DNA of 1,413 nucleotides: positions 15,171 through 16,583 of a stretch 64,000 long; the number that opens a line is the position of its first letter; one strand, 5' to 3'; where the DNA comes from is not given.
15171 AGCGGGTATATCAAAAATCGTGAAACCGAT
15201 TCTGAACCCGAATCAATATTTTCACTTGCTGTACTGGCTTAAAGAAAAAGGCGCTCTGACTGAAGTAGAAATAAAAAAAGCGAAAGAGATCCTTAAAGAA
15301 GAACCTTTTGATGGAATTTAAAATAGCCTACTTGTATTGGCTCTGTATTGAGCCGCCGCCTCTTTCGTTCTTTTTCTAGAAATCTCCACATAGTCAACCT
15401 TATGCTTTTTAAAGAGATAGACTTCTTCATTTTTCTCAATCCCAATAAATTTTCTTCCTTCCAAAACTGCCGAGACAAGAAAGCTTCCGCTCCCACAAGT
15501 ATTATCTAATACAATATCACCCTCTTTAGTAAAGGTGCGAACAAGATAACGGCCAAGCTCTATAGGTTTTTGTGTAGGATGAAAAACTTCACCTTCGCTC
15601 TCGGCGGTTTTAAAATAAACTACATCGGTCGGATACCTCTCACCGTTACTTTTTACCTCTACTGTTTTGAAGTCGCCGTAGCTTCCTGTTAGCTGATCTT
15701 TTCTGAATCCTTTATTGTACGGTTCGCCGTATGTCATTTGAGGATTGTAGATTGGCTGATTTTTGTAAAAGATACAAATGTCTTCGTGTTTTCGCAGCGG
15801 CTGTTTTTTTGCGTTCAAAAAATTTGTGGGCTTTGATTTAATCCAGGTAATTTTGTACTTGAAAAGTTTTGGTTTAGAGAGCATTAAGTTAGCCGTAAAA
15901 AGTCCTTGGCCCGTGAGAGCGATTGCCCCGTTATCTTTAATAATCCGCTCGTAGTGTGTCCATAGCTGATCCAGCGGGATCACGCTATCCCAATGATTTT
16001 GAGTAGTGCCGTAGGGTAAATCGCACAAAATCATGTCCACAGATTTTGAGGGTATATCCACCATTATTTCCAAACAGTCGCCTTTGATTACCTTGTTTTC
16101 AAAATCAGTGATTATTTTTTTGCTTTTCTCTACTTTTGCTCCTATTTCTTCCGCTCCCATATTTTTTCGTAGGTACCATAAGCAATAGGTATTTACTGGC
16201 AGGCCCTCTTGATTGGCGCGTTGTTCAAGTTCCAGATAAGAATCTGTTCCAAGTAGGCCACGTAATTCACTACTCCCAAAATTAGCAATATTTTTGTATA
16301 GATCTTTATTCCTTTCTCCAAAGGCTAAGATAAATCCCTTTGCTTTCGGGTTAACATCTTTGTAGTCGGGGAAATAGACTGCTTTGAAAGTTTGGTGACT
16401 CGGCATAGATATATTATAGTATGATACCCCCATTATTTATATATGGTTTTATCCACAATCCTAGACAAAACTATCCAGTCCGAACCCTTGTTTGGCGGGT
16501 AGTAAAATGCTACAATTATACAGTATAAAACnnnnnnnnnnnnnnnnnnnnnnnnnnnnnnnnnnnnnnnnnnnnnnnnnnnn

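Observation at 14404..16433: Candidate type II restriction-modification system, convergently arranged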

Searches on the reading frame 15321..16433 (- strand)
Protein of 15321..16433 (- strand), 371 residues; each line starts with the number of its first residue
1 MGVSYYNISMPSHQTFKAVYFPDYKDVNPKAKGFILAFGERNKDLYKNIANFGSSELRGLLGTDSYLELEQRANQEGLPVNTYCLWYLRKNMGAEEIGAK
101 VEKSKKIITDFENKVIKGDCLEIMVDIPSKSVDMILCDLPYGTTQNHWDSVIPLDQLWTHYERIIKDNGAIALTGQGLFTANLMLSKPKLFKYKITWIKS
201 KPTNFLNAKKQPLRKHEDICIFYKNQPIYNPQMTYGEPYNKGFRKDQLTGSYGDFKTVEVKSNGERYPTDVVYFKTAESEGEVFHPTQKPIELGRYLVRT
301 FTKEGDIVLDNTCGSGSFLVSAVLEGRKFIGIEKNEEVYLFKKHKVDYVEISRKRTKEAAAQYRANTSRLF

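Call 3: search_protein_families(library=pfam, proteins=[window:15321-16433:-], max_evalue=0.01)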
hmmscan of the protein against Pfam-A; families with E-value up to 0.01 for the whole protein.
window:15321-16433:- (371 aa): 4 families
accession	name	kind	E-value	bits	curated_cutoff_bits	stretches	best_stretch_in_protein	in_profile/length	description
PF01555.25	N6_N4_Mtase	-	1.7e-24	87.4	26.7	1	132-338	1-215/221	DNA methylase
PF01170.24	UPF0020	-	9.7e-07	29.1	22.3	0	302-352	26-65/197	RMKL-like, methyltransferase domain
PF02384.22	N6_Mtase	-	0.0021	17.8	20.4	0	275-323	20-65/311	N-6 DNA Methylase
PF11599.14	AviRa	-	0.0065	16.4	25.7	0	113-173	147-208/232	RRNA methyltransferase AviRa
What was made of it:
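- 15318..16406 (-): M gene: 362-aa DNA methyltransferase (the longest ORF runs to 16433, 371 aa). The beta-class catalytic core plus TRD is about residues 100-362. PF01555 1.7e-24 (call 3).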

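Call 4: search_protein_families(library=ncbifam, proteins=[window:15321-16433:-], max_evalue=0.01)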
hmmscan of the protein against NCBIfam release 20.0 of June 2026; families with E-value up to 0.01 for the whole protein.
window:15321-16433:- (371 aa): 6 families
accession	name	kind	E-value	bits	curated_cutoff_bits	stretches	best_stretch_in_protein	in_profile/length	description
NF010253.0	PRK13699.1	subfamily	2.6e-18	66.5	244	2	270-354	132-213/226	DNA methyltransferase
NF050803.1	DnaMtaseCcrMCaul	equivalog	2.3e-17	63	830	2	278-365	179-266/350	adenine-specific DNA-methyltransferase CcrM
NF008572.0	PRK11524.1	equivalog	4.6e-16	58.8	292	1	105-340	7-250/294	adenine-specific DNA-methyltransferase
TIGR01177.1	TIGR01177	hypoth_equivalog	4.5e-08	32.8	316.55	1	284-334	161-212/330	TIGR01177 family methyltransferase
NF040721.1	Trm14_Arch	equivalog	0.00055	19.2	280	0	303-343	190-229/370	tRNA (guanine(6)-N2)-methyltransferase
NF043040.1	corrin_prot_MT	hypoth_equivalog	0.0093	15.4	180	0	296-348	33-85/216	corrinoid protein-associated methyltransferase CpaM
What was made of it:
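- On Orphan cell-cycle/repair MTases (CcrM, Dam): NF050803 CcrM scores 63 bits against a cut-off of 830 (call 4).
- M scores far below the CcrM and other orphan equivalog cut-offs (call 4).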

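Call 5: search_protein_families(library=padloc, proteins=[window:15321-16433:-], max_evalue=0.01)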
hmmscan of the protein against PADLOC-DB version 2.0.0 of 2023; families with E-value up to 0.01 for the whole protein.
window:15321-16433:- (371 aa): 66 families (the best 25 are shown)
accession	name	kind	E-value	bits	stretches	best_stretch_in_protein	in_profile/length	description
PDLC03251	MTase_II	-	2.4e-63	212.1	2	113-233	5-125/282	Type II methyltransferase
PDLC03371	MTase_II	-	9.4e-32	108.5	1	109-349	7-255/260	Type II methyltransferase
PDLC03299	MTase_II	-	2.2e-21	74.7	1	105-356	7-257/296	Type II methyltransferase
PDLC03241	MTase_II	-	2.6e-21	74.1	2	248-345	337-432/447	Type II methyltransferase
PDLC03216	MTase_II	-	5.7e-20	69.6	2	278-365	187-274/364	Type II methyltransferase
PDLC03228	MTase_II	-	3.5e-19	67.6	2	270-350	132-209/227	Type II methyltransferase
PDLC03265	MTase_II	-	4e-19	67.2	2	269-338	252-320/333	Type II methyltransferase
PDLC03738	oMTase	-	9.9e-18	62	2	278-364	197-283/376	orphan methyltransferase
PDLC03339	MTase_II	-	1.4e-17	61.6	2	281-367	206-293/399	Type II methyltransferase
PDLC03350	MTase_II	-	2.4e-17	61.3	2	257-350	207-299/312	Type II methyltransferase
PDLC03353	MTase_II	-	1.1e-15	55.9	1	112-346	9-250/260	Type II methyltransferase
PDLC03327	MTase_II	-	1.8e-15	55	1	118-334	45-272/319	Type II methyltransferase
PDLC03387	MTase_II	-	5.6e-15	53.3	1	207-347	157-276/289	Type II methyltransferase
PDLC03300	MTase_II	-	6.8e-14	49.6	1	261-347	189-277/302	Type II methyltransferase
PDLC03320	MTase_II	-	7.1e-14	49.7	1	278-354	206-282/289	Type II methyltransferase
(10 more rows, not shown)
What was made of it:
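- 15318..16406 (-): PADLOC MTase_II PDLC03251 2.4e-63 (call 5).
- PADLOC Type II MTase 2.4e-63 (call 5).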

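Call 7: search_protein_families(library=phrogs, proteins=[window:15321-16433:-], max_evalue=0.01)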
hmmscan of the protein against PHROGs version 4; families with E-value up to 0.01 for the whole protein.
window:15321-16433:- (371 aa): 14 families
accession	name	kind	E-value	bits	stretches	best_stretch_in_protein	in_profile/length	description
phrog_67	-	other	2.9e-64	219.4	1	97-363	112-350/743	DNA methyltransferase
phrog_12862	-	unknown function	2.5e-45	155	1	113-232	3-122/149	-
phrog_18293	-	other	1.6e-25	90.4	1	257-350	20-111/119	methyltransferase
phrog_3008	-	other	2.4e-16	60.7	1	283-346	148-211/244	DNA methyltransferase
phrog_498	-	other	2.1e-15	57.3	1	201-336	282-410/633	DNA methyltransferase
phrog_6025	-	other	7.6e-14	52.8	1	112-197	11-108/192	DNA methyltransferase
phrog_23085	-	unknown function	1.2e-08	35.7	1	237-337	5-96/138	-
phrog_6952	-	other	1.8e-08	35.5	1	284-341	113-170/181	DNA methyltransferase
phrog_23148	-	unknown function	4.5e-08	34.3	1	281-337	81-137/165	-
phrog_18146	-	other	3.5e-07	30.5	1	291-347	55-112/452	DNA methyltransferase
phrog_8769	-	other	3e-06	28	1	295-339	2-46/71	methyltransferase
phrog_23224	-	other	0.00039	20.8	1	284-343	230-289/305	DNA methyltransferase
phrog_2713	-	unknown function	0.0022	18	1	276-325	187-233/520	-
phrog_16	-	DNA, RNA and nucleotide metabolism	0.0069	15.6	1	297-343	860-905/986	DNA helicase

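Call 12: search_solved_structures(query=window:15321-16433:-, max_evalue=0.001, show_alignments=2)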
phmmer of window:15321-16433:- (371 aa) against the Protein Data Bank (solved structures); distinct sequences matched with E-value up to 0.001: 12.
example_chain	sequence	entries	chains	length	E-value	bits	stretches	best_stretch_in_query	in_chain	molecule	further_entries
6pbd_A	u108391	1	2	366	9.7e-14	54.4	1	114-343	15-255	Modification methylase CcrMI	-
1nw8_A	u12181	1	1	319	2e-13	53.4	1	118-331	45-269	MODIFICATION METHYLASE RSRI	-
1eg2_A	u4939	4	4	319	2.7e-13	53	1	118-331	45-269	MODIFICATION METHYLASE RSRI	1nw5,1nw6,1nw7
1g60_A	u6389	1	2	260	2.4e-09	40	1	113-338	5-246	Adenine-specific Methyltransferase MboIIA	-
9c3u_A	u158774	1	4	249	6.9e-09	38.5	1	120-339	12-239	Methyltransferase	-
8urk_A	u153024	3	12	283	7.5e-09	38.4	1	119-342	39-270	Methyltransferase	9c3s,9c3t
2zie_A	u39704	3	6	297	9.2e-09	38.1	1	117-334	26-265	Putative modification methylase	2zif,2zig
8s9n_A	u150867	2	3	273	4.9e-06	29.1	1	284-336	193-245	DNA cytosine-N4 methyltransferase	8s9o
5hek_A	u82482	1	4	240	7.4e-06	28.5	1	263-345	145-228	Adenine specific DNA methyltransferase (DpnA)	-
5hfj_A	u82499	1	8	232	8.3e-06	28.3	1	263-344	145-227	Adenine specific DNA methyltransferase (DpnA)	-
8s9m_A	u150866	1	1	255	6.4e-05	25.4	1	284-336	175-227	DNA cytosine-N4 methyltransferase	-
1boo_A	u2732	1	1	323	0.00023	23.6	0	236-338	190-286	PROTEIN (N-4 CYTOSINE-SPECIFIC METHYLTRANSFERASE PVU II)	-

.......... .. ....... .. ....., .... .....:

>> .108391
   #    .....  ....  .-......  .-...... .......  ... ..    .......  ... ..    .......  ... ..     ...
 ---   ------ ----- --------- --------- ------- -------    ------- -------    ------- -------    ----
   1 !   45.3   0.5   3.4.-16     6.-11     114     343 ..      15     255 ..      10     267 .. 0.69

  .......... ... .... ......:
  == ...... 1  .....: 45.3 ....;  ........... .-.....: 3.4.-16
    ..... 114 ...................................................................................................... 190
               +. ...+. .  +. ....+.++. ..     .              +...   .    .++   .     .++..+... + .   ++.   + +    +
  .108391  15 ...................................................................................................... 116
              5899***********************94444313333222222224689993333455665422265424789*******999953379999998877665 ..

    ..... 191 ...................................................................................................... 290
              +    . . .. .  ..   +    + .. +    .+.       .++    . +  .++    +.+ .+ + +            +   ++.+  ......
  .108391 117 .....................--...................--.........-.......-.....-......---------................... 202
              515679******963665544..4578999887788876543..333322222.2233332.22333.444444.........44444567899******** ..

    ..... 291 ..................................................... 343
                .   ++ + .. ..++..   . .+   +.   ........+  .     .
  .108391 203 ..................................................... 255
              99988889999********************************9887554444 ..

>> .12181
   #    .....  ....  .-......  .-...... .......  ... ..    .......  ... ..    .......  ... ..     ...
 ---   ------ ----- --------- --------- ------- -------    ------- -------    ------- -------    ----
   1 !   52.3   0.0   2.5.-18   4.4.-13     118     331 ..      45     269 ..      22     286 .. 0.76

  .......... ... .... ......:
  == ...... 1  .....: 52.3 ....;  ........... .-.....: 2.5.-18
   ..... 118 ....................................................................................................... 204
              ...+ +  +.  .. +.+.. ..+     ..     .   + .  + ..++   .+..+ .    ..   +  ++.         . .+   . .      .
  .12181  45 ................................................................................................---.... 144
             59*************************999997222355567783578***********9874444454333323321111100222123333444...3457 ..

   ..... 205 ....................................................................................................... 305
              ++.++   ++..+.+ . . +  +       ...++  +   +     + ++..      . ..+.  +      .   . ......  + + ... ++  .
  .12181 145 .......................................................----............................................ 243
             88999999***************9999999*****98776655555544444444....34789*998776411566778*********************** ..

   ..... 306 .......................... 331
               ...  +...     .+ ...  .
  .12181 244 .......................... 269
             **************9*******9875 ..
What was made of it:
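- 15318..16406 (-): PDB sequence hits CcrM, M.RsrI and M.MboIIA (call 12).
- It aligns to CcrM, M.RsrI and M.MboIIA with all motifs (call 12).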

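Call 24: find_homologous_proteins(query=window:15321-16433:-, max_evalue=0.001)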
Query window:15321-16433:- (371 aa): 8000 proteins with E <= 0.001 among 8000 candidates; the best 120 are listed.
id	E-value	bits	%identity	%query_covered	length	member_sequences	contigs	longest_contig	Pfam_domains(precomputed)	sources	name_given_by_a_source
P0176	5.7e-247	837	100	98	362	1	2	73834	PF01170.25,PF01555.25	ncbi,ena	-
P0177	7.1e-216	734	87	97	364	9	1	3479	PF01170.25,PF01555.25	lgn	-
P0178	7.5e-216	734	84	99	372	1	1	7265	PF01170.25,PF01555.25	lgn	-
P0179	3.9e-215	732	83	99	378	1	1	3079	PF01170.25,PF01555.25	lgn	-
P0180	1.9e-214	730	84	97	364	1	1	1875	PF01170.25,PF01555.25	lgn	-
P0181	2.0e-214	730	85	97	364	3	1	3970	PF01170.25,PF01555.25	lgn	-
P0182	4.1e-214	729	83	99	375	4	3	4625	PF01170.25,PF01555.25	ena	-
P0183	6.5e-214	728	82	100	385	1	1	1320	PF01170.25,PF01555.25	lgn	-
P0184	3.9e-213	725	85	98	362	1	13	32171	PF01170.25,PF01555.25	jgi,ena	-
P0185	1.9e-212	723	85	98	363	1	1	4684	PF01170.25,PF01555.25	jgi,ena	-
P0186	2.5e-212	723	85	98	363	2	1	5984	PF01170.25,PF01555.25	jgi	-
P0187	4.7e-212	722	84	97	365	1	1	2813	PF01170.25,PF01555.25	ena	-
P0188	1.4e-211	720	85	96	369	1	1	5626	PF01170.25,PF01555.25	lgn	-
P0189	2.0e-211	720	84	97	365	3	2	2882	PF01170.25,PF01555.25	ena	-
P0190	2.9e-211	719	84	97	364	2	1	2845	PF01170.25,PF01555.25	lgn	-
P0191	1.6e-210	717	81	99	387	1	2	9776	PF01170.25,PF01555.25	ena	-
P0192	3.2e-210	716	83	97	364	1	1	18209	PF01170.25,PF01555.25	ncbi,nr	ncbi:MAG: site-specific DNA-methyltransferase [Candidatus Yanofskybacteria bacterium]|nr:site-specif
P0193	4.1e-210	715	81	99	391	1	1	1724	PF01170.25,PF01555.25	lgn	-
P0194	4.5e-210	715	84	97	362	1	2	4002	PF01170.25,PF01555.25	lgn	-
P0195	4.6e-210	715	82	99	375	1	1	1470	PF01170.25,PF01555.25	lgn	-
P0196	4.6e-210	715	82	97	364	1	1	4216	PF01170.25,PF01555.25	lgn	-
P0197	6.8e-210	715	83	97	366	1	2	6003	PF01170.25,PF01555.25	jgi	-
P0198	8.5e-210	714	84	97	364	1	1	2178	PF01170.25,PF01555.25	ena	-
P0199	1.1e-209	714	84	97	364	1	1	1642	PF01170.25,PF01555.25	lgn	-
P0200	3.9e-209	712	83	98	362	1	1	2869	PF01170.25,PF01555.25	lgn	-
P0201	4.2e-209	712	81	99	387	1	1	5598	PF01170.25,PF01555.25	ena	-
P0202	4.6e-209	712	83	97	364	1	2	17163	PF01170.25,PF01555.25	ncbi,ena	-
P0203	4.7e-209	712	83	99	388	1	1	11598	PF01170.25,PF01555.25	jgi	jgi:site-specific DNA-methyltransferase (adenine-specific)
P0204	4.7e-209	712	83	97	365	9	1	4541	PF01555.25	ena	-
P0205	4.9e-209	712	84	97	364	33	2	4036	PF01170.25,PF01555.25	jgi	jgi:site-specific DNA-methyltransferase (adenine-specific)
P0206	1.0e-208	711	82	97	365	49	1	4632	PF01170.25,PF01555.25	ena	-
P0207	1.5e-208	710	83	98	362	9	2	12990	PF01170.25,PF01555.25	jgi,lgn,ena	-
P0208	1.9e-208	710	83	97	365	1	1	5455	PF01170.25,PF01555.25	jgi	jgi:site-specific DNA-methyltransferase (adenine-specific)/modification methylase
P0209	2.7e-208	709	83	97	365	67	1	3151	PF01170.25,PF01555.25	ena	-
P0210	3.0e-208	709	81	99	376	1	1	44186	PF01170.25,PF01555.25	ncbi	-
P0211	3.7e-208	709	82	97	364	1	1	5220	PF01170.25,PF01555.25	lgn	-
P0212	4.5e-208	709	82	98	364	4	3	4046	PF01170.25,PF01555.25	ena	-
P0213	4.5e-208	709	83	97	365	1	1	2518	PF01170.25,PF01555.25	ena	-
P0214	5.0e-208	709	83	97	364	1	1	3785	PF01170.25,PF01555.25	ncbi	-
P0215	5.5e-208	708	81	97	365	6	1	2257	PF01170.25,PF01555.25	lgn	-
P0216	5.6e-208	708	80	99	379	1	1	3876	PF01170.25,PF01555.25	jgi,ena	-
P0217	6.5e-208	708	83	97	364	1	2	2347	PF01170.25,PF01555.25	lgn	-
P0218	7.0e-208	708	83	97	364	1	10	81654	PF01170.25,PF01555.25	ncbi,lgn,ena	-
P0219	1.1e-207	707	82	97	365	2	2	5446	PF01170.25,PF01555.25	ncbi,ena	-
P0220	1.8e-207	707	83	97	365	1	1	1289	PF01170.25,PF01555.25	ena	-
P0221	1.9e-207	707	83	98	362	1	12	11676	PF01555.25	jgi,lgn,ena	-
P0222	2.1e-207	707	82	97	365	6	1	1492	PF01170.25,PF01555.25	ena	-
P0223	2.3e-207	706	82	97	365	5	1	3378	PF01170.25,PF01555.25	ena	-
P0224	2.3e-207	706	83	97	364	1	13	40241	PF01170.25,PF01555.25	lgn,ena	-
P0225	3.3e-207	706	82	98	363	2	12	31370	PF01170.25,PF01555.25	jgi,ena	-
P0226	4.8e-207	705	81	97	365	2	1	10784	PF01170.25,PF01555.25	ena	-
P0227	5.0e-207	705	81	98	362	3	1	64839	PF01170.25,PF01555.25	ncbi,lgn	-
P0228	6.2e-207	705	82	97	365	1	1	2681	PF01170.25,PF01555.25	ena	-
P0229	8.3e-207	705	81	97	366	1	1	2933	PF01170.25,PF01555.25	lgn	-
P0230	8.5e-207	705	82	97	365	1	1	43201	PF01170.25,PF01555.25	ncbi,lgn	-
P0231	9.2e-207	704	80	99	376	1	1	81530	PF01170.25,PF01555.25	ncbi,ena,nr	ncbi:MAG: modification methylase [Parcubacteria group bacterium Gr01-1014_38]|nr:MAG: modification m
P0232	1.1e-206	704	82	98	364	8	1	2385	PF01170.25,PF01555.25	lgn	-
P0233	1.5e-206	704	83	97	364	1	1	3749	PF01170.25,PF01555.25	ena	-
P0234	2.1e-206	703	83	98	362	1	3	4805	PF01170.25,PF01555.25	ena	-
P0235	2.2e-206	703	82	97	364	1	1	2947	PF01170.25,PF01555.25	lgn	-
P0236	3.4e-206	703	83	98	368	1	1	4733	PF01170.25,PF01555.25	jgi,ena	-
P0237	3.8e-206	702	82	97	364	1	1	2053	PF01170.25,PF01555.25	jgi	jgi:site-specific DNA-methyltransferase (adenine-specific)/modification methylase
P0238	5.0e-206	702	81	97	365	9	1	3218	PF01170.25,PF01555.25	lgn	-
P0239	7.3e-206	701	82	97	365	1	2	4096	PF01170.25,PF01555.25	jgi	jgi:site-specific DNA-methyltransferase (adenine-specific)/modification methylase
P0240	8.1e-206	701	82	97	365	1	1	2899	PF01170.25,PF01555.25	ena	-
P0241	1.0e-205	701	81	97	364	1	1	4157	PF01170.25,PF01555.25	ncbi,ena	-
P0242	1.2e-205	701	82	98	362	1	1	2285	PF01555.25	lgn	-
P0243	1.5e-205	700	82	98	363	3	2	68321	PF01170.25,PF01555.25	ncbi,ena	-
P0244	4.9e-205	699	80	100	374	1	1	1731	PF01170.25,PF01555.25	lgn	-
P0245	5.0e-205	699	81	98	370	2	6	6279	PF01170.25,PF01555.25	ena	-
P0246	6.3e-205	698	81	97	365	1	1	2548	PF01170.25,PF01555.25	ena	-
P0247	7.2e-205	698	81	97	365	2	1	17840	PF01170.25,PF01555.25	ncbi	-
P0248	7.6e-205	698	81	97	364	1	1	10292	PF01170.25,PF01555.25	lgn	-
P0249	1.0e-204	698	81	97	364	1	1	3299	PF01170.25,PF01555.25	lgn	-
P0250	1.1e-204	698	81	98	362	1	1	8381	PF01170.25,PF01555.25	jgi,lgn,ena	-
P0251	1.1e-204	698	81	98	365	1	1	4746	PF01170.25,PF01555.25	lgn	-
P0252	1.1e-204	698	80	100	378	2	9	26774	PF01170.25,PF01555.25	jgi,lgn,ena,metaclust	metaclust:\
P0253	2.6e-204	696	81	97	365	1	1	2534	PF01170.25,PF01555.25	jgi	jgi:site-specific DNA-methyltransferase (adenine-specific)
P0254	2.8e-204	696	82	98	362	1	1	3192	PF01170.25,PF01555.25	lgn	-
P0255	5.0e-204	695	81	98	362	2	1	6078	PF01170.25,PF01555.25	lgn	-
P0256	5.4e-204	695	81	97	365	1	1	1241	PF01170.25,PF01555.25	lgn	-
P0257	5.6e-204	695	80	98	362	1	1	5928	PF01170.25,PF01555.25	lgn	-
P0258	6.5e-204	695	81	98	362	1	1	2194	PF01555.25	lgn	-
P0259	1.1e-203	694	80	98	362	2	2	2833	PF01170.25,PF01555.25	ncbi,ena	-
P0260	1.3e-203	694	80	97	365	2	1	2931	PF01170.25,PF01555.25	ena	-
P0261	1.6e-203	694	79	100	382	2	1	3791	PF01170.25,PF01555.25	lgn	-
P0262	1.8e-203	694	80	97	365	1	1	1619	PF01170.25,PF01555.25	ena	-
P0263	3.0e-203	693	81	98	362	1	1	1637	PF01170.25,PF01555.25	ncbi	-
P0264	3.1e-203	693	81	97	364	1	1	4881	PF01170.25,PF01555.25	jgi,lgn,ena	-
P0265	5.5e-203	692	80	97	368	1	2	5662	PF01170.25,PF01555.25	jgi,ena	jgi:DNA modification methylase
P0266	1.1e-202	691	80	98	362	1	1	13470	PF01170.25,PF01555.25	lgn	-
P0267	2.5e-202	690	80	98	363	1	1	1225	PF01170.25,PF01555.25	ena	-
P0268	2.6e-202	690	80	97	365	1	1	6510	PF01170.25,PF01555.25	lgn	-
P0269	3.0e-202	690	79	97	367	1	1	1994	PF01170.25,PF01555.25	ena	-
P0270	6.1e-202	689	79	97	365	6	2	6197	PF01170.25,PF01555.25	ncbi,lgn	-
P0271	8.3e-202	688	81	97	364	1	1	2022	PF01170.25,PF01555.25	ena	-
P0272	1.4e-201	687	80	97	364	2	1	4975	PF01170.25,PF01555.25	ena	-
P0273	2.4e-201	687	81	97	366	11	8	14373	PF01170.25,PF01555.25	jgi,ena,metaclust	metaclust:\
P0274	2.7e-201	686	81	97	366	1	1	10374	PF01555.25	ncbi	-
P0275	1.1e-200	684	78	98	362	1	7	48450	PF01170.25,PF01555.25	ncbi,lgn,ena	-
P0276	5.6e-200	682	79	97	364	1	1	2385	PF01170.25,PF01555.25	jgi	-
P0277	7.0e-200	682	80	98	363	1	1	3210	PF01170.25,PF01555.25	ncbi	-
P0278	7.3e-200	682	78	97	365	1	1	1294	PF01170.25,PF01555.25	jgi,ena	-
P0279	9.9e-200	681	80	98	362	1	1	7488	PF01170.25,PF01555.25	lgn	-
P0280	1.0e-199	681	79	97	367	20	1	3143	PF01170.25,PF01555.25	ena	-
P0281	1.2e-199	681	80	97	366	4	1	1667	PF01170.25,PF01555.25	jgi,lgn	-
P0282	1.3e-199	681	80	97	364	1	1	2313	PF01170.25,PF01555.25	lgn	-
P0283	1.4e-199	681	78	97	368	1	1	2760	PF02384.23,PF01170.25,PF01555.25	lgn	-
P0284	1.6e-199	681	79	97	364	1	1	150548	PF01170.25,PF01555.25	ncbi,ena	-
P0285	2.5e-199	680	79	97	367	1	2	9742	PF01170.25,PF01555.25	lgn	-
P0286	2.7e-199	680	80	97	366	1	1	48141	PF01170.25,PF01555.25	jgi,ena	-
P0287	4.0e-199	679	79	98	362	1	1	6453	PF01170.25,PF01555.25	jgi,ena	-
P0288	4.3e-199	679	79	97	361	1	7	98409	PF01170.25,PF01555.25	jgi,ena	-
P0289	6.5e-199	679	81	98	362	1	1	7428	PF01170.25,PF01555.25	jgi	-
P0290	6.8e-199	679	79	97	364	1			PF01170.25,PF01555.25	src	-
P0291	8.6e-199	678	79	97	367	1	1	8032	PF01170.25,PF01555.25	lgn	-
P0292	1.2e-198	678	78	97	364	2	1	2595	PF01170.25,PF01555.25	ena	-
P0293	1.9e-198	677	81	95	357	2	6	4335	PF01170.25,PF01555.25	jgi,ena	-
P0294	3.6e-198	676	79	97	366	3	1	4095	PF01170.25,PF01555.25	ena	-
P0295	8.9e-198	675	80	96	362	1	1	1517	PF01170.25,PF01555.25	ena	-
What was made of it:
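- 15318..16406 (-): P0176 is a 100% identical 362-aa database protein (call 24).
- On Beta-class amino-methyltransferases (N6A/N4C): The D in motif IV and source annotations suggest adenine (call 24).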

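Call 33: find_encoding_contigs(protein=P0176, flank=10000, max_places=3)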
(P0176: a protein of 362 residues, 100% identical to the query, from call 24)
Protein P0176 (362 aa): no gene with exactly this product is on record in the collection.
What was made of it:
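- Tried and rejected: P0176 is not on record, so the source record was not identified (call 33).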
